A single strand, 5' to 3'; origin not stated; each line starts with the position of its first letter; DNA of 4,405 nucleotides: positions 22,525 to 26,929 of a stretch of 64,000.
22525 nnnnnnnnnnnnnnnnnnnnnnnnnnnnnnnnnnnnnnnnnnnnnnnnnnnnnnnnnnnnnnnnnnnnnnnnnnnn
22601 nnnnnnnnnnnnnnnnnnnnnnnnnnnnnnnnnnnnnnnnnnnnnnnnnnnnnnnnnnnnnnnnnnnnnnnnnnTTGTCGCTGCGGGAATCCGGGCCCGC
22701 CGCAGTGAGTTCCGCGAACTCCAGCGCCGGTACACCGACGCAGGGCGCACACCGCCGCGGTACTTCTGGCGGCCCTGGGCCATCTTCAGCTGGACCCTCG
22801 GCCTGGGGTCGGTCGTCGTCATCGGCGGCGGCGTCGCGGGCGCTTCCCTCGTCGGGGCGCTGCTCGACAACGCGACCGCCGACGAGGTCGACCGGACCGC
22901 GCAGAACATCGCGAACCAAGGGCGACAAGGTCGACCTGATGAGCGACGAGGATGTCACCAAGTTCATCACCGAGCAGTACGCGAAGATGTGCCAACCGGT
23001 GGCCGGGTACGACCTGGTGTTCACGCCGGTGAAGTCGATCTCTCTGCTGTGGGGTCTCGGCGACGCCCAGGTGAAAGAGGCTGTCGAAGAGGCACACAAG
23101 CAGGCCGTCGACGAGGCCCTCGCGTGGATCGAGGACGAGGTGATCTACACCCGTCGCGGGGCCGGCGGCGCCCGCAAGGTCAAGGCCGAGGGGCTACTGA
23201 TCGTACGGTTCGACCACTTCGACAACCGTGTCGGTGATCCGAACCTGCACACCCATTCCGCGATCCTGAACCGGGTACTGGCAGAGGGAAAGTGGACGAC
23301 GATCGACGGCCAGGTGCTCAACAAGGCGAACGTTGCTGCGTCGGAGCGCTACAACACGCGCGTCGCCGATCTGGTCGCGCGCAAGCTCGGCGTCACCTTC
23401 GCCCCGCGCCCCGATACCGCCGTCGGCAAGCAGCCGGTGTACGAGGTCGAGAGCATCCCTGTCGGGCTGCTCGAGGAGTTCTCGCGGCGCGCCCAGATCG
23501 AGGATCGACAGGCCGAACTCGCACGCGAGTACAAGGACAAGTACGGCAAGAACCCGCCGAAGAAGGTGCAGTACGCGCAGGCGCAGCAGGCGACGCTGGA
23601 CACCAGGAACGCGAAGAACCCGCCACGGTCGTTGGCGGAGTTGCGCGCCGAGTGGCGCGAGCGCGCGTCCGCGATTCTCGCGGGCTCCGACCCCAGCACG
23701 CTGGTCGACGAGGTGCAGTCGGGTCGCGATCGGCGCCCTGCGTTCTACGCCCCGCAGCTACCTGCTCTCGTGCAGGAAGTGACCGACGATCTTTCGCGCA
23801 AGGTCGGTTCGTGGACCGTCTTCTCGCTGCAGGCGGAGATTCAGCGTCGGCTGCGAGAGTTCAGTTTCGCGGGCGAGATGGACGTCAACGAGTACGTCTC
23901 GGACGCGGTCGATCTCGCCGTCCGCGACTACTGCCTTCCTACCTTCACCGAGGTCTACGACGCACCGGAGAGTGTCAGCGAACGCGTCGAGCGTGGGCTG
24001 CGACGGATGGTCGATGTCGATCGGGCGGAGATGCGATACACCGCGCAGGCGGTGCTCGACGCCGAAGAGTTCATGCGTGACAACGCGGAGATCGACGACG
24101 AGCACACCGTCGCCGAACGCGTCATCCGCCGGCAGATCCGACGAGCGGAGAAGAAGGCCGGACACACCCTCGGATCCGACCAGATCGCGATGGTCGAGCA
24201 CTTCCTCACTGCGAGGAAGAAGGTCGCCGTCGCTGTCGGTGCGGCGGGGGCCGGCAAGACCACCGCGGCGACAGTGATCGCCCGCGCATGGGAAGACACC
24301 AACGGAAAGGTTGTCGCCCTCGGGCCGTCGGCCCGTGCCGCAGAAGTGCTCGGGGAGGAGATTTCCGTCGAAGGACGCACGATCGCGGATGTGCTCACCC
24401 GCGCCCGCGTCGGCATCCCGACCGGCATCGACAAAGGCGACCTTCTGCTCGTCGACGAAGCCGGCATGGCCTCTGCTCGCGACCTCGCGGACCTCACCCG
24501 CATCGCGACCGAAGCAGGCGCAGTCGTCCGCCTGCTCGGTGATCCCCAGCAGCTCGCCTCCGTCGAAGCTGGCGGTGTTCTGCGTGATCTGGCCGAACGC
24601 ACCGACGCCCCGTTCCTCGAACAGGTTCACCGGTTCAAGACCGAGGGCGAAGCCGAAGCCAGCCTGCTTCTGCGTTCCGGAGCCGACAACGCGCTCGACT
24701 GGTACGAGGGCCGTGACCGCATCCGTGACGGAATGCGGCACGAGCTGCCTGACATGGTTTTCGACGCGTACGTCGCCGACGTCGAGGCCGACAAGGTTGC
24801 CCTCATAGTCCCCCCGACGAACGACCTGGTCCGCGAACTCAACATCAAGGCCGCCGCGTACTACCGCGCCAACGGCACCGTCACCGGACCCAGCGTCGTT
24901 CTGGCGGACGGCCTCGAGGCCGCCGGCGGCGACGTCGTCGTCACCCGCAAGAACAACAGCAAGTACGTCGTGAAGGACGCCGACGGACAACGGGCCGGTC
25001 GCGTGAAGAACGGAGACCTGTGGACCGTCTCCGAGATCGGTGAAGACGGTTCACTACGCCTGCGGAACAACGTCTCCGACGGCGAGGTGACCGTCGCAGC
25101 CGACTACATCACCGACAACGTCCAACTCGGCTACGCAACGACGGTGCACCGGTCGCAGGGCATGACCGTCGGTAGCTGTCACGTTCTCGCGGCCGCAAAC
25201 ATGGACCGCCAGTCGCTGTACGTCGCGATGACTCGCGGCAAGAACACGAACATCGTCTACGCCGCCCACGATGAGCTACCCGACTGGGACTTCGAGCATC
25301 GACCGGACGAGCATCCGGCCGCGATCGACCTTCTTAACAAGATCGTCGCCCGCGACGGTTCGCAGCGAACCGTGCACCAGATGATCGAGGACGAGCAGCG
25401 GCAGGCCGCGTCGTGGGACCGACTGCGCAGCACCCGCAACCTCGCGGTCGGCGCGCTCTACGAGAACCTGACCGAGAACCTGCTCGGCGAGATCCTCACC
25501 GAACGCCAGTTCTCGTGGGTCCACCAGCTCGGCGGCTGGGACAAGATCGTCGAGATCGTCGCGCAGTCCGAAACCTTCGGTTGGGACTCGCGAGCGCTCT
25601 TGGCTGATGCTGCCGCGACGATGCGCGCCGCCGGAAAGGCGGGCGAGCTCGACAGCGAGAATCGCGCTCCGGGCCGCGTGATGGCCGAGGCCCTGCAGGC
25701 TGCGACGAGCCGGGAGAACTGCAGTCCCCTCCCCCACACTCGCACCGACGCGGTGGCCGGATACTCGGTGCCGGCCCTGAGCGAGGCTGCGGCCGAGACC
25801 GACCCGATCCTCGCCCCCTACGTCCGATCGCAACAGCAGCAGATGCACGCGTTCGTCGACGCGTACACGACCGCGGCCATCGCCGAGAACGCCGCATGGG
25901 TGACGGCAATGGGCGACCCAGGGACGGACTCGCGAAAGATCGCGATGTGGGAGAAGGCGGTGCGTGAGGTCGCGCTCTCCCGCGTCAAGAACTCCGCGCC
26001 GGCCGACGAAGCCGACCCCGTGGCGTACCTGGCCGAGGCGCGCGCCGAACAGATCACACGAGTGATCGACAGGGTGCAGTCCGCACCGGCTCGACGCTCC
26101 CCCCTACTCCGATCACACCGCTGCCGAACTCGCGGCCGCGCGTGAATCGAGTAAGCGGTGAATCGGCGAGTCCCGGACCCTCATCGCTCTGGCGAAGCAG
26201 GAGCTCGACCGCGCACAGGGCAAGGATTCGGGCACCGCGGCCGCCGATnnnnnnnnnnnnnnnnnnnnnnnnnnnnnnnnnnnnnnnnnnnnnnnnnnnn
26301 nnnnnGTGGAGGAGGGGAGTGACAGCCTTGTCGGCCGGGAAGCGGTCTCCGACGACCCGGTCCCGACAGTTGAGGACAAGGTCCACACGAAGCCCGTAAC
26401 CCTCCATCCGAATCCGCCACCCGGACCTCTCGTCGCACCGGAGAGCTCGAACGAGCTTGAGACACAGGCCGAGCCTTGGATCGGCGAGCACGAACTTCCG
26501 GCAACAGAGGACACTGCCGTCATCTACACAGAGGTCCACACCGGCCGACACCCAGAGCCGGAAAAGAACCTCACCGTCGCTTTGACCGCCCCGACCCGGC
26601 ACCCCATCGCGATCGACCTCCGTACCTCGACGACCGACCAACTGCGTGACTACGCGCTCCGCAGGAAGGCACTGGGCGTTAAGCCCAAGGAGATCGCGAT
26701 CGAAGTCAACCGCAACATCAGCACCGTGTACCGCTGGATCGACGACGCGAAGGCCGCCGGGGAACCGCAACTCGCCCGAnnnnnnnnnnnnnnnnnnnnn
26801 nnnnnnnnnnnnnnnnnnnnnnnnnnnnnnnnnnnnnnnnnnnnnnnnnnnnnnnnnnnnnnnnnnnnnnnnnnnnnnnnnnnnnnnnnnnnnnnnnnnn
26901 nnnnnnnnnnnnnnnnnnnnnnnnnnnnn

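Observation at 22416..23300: Relaxase (TraA/TrwC family) appears N-terminally truncated and is overlapped by a membrane-protein ORF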

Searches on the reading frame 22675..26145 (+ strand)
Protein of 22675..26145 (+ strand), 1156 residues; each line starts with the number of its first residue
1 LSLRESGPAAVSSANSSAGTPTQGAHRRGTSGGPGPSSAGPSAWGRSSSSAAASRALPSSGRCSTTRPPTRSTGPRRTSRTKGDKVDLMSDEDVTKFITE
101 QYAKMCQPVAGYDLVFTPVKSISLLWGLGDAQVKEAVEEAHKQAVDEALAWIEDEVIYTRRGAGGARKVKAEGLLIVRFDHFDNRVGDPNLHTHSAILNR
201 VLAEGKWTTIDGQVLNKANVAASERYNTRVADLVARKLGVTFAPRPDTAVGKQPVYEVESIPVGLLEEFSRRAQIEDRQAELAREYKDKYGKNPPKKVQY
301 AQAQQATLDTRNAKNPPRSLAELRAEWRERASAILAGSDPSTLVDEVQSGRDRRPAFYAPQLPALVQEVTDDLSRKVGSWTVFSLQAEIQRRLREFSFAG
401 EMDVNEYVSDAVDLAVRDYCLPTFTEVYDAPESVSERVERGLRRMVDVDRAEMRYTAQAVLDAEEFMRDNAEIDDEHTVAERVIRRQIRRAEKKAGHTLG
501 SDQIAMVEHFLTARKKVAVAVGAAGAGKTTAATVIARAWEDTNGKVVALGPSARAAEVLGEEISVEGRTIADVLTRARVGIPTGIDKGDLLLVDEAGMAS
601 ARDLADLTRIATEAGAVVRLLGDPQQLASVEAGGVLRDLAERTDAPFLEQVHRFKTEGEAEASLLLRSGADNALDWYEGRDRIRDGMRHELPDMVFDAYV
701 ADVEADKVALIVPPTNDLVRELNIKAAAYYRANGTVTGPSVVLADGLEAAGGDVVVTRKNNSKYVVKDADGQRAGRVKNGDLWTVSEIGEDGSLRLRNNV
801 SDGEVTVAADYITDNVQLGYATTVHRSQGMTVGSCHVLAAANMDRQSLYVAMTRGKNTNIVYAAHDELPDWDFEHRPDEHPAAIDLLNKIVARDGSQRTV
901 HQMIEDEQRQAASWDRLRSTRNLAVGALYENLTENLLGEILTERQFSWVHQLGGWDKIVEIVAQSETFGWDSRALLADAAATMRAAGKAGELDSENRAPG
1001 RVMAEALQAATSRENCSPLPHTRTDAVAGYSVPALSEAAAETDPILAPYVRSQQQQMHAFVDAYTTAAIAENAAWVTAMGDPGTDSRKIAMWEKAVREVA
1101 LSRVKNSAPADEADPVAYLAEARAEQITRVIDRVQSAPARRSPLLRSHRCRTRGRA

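Call 3: search_protein_families(library=pfam, proteins=[window:22675-26145:+], max_evalue=0.01)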
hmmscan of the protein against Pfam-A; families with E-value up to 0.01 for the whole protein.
window:22675-26145:+ (1156 aa): 7 families
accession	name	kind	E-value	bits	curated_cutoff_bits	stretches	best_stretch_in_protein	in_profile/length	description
PF08751.17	TrwC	-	5.8e-63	213.6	25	1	82-333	70-285/286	TrwC relaxase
PF13604.12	AAA_30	-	2.5e-55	187.6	27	1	499-686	2-189/191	AAA domain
PF13245.12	AAA_19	-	6.9e-13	49.4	25.1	1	512-630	8-132/134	AAA domain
PF01443.25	Viral_helicase1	-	2e-08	34.8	21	1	521-630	4-100/228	Viral superfamily 1 RNA helicase core domain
PF22232.2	TraI_hel_assoc_N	-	1.1e-07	32.9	27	1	522-619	1-96/99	TraI helicase-associated ssDNA bd, N-terminal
PF09848.15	SLFN-g3_helicase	-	1.6e-05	24.8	24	1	515-647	1-149/354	Schlafen group 3, DNA/RNA helicase domain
PF13538.12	UvrD_C_2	-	5.7e-05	23.3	27.4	1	819-857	2-47/52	UvrD-like helicase C-terminal domain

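Call 49: find_homologous_proteins(query=window:22939-26142:+, max_evalue=1e-50)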
Query window:22939-26142:+ (1068 aa): 2367 proteins with E <= 1e-50 among 8000 candidates; the best 120 are listed.
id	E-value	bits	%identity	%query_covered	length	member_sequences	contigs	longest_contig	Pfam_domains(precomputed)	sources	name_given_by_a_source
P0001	0.0e+0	2255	98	99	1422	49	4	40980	PF27170.1,PF01443.25,PF13604.13,PF13245.13,PF22232.3,PF08751.18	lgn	-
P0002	0.0e+0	2078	89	99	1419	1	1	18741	PF13538.13,PF01443.25,PF13604.13,PF13245.13,PF22232.3,PF08751.18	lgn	-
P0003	0.0e+0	1973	84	99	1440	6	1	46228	PF13538.13,PF01443.25,PF13604.13,PF13245.13,PF22232.3,PF08751.18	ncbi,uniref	ncbi:MobF family relaxase [Prescottella equi]|uniref:MobF family relaxase n=1 Tax=Rhodococcus hoagii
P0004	0.0e+0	1944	83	99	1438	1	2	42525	PF27170.1,PF01443.25,PF13604.13,PF13245.13,PF22232.3,PF08751.18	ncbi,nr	ncbi:conjugative relaxase-like TrwC/TraI family protein [Rhodococcus sp. LBL1]|nr:conjugative relaxa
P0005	0.0e+0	1938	83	99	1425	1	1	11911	PF01443.25,PF13604.13,PF13245.13,PF22232.3,PF08751.18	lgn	-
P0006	0.0e+0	1934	83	99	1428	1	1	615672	PF01443.25,PF13604.13,PF13245.13,PF22232.3,PF08751.18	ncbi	-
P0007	0.0e+0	1868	80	98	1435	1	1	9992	PF27170.1,PF01443.25,PF13604.13,PF13245.13,PF22232.3,PF08751.18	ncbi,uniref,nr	ncbi:MobF family relaxase [Prescottella subtropica]|uniref:MobF family relaxase n=1 Tax=Prescottella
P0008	0.0e+0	1785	77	99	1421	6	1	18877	PF13538.13,PF27170.1,PF01443.25,PF13604.13,PF13245.13,PF22232.3,PF08751.18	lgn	-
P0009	0.0e+0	1770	76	99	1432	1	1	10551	PF27170.1,PF01443.25,PF13604.13,PF13245.13,PF22232.3,PF08751.18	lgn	-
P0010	0.0e+0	1770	76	99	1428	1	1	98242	PF27170.1,PF01443.25,PF13604.13,PF13245.13,PF22232.3,PF08751.18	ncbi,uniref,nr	ncbi:relaxase domain-containing protein [Rhodococcus sp. 14C212]|uniref:MobF family relaxase n=1 Tax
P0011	0.0e+0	1735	75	98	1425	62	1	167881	PF01443.25,PF13604.13,PF13245.13,PF22232.3,PF08751.18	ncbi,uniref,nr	ncbi:relaxase domain-containing protein (plasmid) [Rhodococcus pyridinivorans]|uniref:MobF family re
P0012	0.0e+0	1721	74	98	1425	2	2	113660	PF27170.1,PF01443.25,PF13604.13,PF13245.13,PF22232.3,PF08751.18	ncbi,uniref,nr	ncbi:MobF family relaxase [Rhodococcus sp. YH1]|uniref:MobF family relaxase n=1 Tax=Rhodococcus sp. 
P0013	0.0e+0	1710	73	100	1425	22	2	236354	PF27170.1,PF01443.25,PF13604.13,PF13245.13,PF22232.3,PF08751.18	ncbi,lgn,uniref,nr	ncbi:MobF family relaxase [Rhodococcus ruber]|uniref:MobF family relaxase n=3 Tax=Rhodococcus ruber 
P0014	0.0e+0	1702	74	98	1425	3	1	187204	PF01443.25,PF13604.13,PF13245.13,PF22232.3,PF08751.18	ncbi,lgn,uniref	ncbi:ATP-dependent RecD-like DNA helicase (plasmid) [Rhodococcus ruber]|uniref:MobF family relaxase 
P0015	0.0e+0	1699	75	97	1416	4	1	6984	PF01443.25,PF13604.13,PF13245.13,PF22232.3,PF08751.18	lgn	-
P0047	0.0e+0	1068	59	78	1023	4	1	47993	PF01443.25,PF13604.13,PF13245.13,PF22232.3,PF08751.18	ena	-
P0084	1.4e-165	571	40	82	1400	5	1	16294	PF01443.25,PF13604.13,PF13245.13,PF13401.13,PF22232.3,PF08751.18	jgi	-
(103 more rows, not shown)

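Call 50: list_cluster_members(proteins=[window:22939-26142:+, P0001])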
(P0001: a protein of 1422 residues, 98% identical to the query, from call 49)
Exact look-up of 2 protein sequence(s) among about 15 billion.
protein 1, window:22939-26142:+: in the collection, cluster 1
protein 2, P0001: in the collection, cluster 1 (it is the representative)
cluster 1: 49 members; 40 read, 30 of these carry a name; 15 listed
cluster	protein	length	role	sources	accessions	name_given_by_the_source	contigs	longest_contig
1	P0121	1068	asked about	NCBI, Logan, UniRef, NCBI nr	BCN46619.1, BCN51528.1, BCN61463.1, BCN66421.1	hypothetical protein RE9431_48760 (plasmid) [Prescottella equi] | Conjugal transfer protein n=1 Tax=Rhodococcus hoagii TaxID=43767 RepID=A0A1Z1UWV2_RHOHA | MobF family relaxase [Prescottella equi]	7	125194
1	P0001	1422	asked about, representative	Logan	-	-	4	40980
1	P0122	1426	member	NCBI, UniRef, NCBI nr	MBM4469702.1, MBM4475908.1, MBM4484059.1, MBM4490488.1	relaxase domain-containing protein [Rhodococcus hoagii] | Relaxase domain-containing protein n=2 Tax=Rhodococcus hoagii TaxID=43767 ... | relaxase domain-containing protein [Prescottella equi]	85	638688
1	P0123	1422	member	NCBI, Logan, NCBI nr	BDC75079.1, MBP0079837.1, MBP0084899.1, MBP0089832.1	relaxase domain-containing protein (plasmid) [Prescottella equi] | MobF family relaxase [Prescottella equi]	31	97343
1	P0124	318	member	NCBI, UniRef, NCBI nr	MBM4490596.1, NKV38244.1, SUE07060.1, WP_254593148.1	hypothetical protein GS917_26950 [Rhodococcus hoagii] | hypothetical protein n=1 Tax=Rhodococcus hoagii TaxID=43767 RepID=UPI000DFF0A0B | hypothetical protein [Prescottella equi]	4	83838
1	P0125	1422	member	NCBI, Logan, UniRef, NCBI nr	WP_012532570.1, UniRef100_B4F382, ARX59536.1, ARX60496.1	MobF family relaxase [Prescottella equi] | Putative conjugal transfer protein TraA n=1 Tax=Rhodococcus hoagii TaxID=43767 ...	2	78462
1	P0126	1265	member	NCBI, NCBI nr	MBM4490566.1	relaxase domain-containing protein [Rhodococcus hoagii] | relaxase domain-containing protein [Prescottella equi]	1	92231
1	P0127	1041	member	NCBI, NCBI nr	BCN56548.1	hypothetical protein RE9425_49380 (plasmid) [Prescottella equi] | hypothetical protein RE9425_49380 [Prescottella equi]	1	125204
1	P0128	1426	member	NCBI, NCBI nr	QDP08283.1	AAA family ATPase (plasmid) [Prescottella equi] | AAA family ATPase [Prescottella equi]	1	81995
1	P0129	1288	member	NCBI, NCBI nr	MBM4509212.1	relaxase domain-containing protein, partial [Rhodococcus hoagii] | relaxase domain-containing protein [Prescottella equi]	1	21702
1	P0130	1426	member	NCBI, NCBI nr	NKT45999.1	relaxase domain-containing protein [Rhodococcus hoagii] | relaxase domain-containing protein [Prescottella equi]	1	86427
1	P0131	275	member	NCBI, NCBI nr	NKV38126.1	hypothetical protein GS917_26270 [Rhodococcus hoagii] | hypothetical protein [Prescottella equi]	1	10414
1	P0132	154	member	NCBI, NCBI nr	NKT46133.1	hypothetical protein GS908_00990 [Rhodococcus hoagii] | hypothetical protein [Prescottella equi]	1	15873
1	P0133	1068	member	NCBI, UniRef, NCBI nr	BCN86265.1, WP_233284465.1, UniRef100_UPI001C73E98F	MobF family relaxase [Prescottella equi] | MobF family relaxase n=1 Tax=Rhodococcus hoagii TaxID=43767 RepID=UPI001C73E98F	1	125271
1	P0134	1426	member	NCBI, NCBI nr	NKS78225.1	relaxase domain-containing protein [Rhodococcus hoagii] | relaxase domain-containing protein [Prescottella equi]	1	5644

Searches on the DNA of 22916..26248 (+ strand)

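Call 31: search_dna_similar(query=window:22916-26248:+, collection=plasmids, mode=distant, rows=spread, max_rows=40)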
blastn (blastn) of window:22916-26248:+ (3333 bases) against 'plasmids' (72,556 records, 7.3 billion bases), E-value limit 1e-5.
Records with a match: 205; places in all: 226; records where one place covers at least 80% of the query: 74.
Best place of each record, by identity: >=99% 3; 95-99% 27; 80-90% 3; 60-80% 172.
By first word of the organism name: Rhodococcus 78; Prescottella 30; Mycobacterium 16; Streptomyces 13; Gordonia 10; Clavibacter 9; Corynebacterium 8; Dietzia 7; Arthrobacter 4; Nocardia 4; and 16 more.
By predicted mobility (MOB-suite, as given by PLSDB): mobilizable 86; conjugative 71; non-mobilizable 48.
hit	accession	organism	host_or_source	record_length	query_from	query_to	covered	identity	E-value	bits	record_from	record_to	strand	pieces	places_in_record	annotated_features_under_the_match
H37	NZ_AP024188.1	Prescottella equi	Homo sapiens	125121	1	3333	100%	100.0%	0e+0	6011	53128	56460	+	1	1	mobF: MobF family relaxase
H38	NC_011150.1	Prescottella equi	-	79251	1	3333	100%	96.5%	0e+0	5489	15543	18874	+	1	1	mobF: MobF family relaxase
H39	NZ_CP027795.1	Prescottella equi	tissue,soil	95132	1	3333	100%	96.3%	0e+0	5453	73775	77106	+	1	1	mobF: MobF family relaxase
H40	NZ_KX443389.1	Prescottella equi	Equus caballus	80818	1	3333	100%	96.3%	0e+0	5453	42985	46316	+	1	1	mobF: MobF family relaxase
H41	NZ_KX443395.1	Prescottella equi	Equus caballus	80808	1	3333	100%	96.3%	0e+0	5453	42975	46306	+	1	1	mobF: MobF family relaxase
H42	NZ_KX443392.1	Prescottella equi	Equus caballus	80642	1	3333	100%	96.3%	0e+0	5453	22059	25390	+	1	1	mobF: MobF family relaxase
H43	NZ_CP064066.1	Rhodococcus sp. M8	cell culture,nitrile contaminated soil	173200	3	3113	93%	75.9%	0e+0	2160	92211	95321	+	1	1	mobF: MobF family relaxase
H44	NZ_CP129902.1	Rhodococcus ruber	soil,bacterial genome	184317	21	3128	93%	75.8%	0e+0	2145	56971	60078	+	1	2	mobF: MobF family relaxase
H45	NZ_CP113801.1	Rhodococcus pyridinivorans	sediment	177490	13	3113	93%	75.6%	0e+0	2122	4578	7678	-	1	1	mobF: MobF family relaxase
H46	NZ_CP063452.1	Rhodococcus pyridinivorans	oil-polluted soil,Libyan oil-polluted ...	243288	13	3128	93%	75.2%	0e+0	2088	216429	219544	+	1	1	mobF: MobF family relaxase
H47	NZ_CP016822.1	Rhodococcus sp. p52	oil-polluted soil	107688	13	3113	93%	75.1%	0e+0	2052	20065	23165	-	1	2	mobF: MobF family relaxase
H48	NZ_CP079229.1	Rhodococcus sp. LW-XY12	pure culture,activated sludge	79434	45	3113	92%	75.3%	0e+0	2067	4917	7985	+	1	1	mobF: MobF family relaxase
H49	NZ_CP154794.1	Rhodococcus aetherivorans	pure culture,soil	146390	3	2957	89%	76.1%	0e+0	2085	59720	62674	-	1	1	mobF: MobF family relaxase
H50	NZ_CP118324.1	Rhodococcus sp. DK176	pure culture,crude oil-contaminated soil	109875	3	3023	91%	72.5%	0e+0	1648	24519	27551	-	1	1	mobF: MobF family relaxase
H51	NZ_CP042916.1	Rhodococcus qingshengii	Eruca vesicaria subsp. sativa,whole ...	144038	21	2944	88%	71.7%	0e+0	1498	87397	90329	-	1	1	mobF: MobF family relaxase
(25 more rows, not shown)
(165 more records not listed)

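Call 32: get_annotated_region(hit=H43, flank=1500)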
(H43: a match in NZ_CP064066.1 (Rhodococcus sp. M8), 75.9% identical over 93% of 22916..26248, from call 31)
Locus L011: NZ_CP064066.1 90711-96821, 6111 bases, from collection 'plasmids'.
description: Rhodococcus sp. M8 plasmid p1, complete sequence
organism: Rhodococcus sp. M8 (NCBI taxid 1925550)
taxonomy: Bacteria; Actinomycetota; Actinomycetes; Mycobacteriales; Nocardiaceae; Rhodococcus; Rhodococcus sp. M8
host: -; source: cell culture,nitrile contaminated soil; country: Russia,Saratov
typing (MOB-suite, as given by PLSDB): conjugative; relaxase MOBF; mating-pair formation MPF_T
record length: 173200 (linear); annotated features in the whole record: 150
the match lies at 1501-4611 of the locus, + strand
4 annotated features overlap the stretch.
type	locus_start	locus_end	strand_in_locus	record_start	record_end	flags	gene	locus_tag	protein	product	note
CDS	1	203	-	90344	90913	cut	-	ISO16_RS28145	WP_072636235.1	HNH endonuclease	-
CDS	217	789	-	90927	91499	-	-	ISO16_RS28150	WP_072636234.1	hypothetical protein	-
CDS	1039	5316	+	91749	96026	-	mobF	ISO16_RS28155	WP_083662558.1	MobF family relaxase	-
CDS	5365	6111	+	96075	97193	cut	-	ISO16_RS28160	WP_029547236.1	hypothetical protein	-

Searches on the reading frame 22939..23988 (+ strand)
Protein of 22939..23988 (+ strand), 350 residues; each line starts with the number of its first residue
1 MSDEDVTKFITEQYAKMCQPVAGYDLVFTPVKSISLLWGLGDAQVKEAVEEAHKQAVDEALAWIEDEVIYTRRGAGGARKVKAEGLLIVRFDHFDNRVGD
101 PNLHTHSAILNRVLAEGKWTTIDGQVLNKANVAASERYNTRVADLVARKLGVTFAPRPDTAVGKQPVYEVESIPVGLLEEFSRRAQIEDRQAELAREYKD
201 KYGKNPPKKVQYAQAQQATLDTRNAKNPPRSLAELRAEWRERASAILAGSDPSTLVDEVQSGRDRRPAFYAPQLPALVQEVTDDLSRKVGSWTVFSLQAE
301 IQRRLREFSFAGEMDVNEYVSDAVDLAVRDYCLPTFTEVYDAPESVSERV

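Call 55: search_protein_families(library=pfam, proteins=[window:22939-23988:+], max_evalue=0.01)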
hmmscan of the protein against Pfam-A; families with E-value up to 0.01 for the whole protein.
window:22939-23988:+ (350 aa): 1 family
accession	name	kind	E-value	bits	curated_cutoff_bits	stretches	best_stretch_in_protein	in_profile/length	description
PF08751.17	TrwC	-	3.3e-63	214.4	25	1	14-245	70-285/286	TrwC relaxase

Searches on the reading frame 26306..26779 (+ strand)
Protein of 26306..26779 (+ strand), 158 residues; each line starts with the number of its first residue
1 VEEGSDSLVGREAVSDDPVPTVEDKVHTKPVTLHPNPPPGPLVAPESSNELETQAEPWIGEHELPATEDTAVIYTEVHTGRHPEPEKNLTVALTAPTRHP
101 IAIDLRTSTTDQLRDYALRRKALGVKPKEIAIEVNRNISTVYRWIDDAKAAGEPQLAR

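Call 55: search_protein_families(library=pfam, proteins=[window:26306-26779:+], max_evalue=0.01)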
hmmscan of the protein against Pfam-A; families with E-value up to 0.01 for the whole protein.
window:26306-26779:+ (158 aa): 1 family
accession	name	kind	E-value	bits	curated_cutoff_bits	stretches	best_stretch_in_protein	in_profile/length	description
PF13384.12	HTH_23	-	1.3e-06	28.5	24.6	1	117-156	10-49/50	Homeodomain-like domain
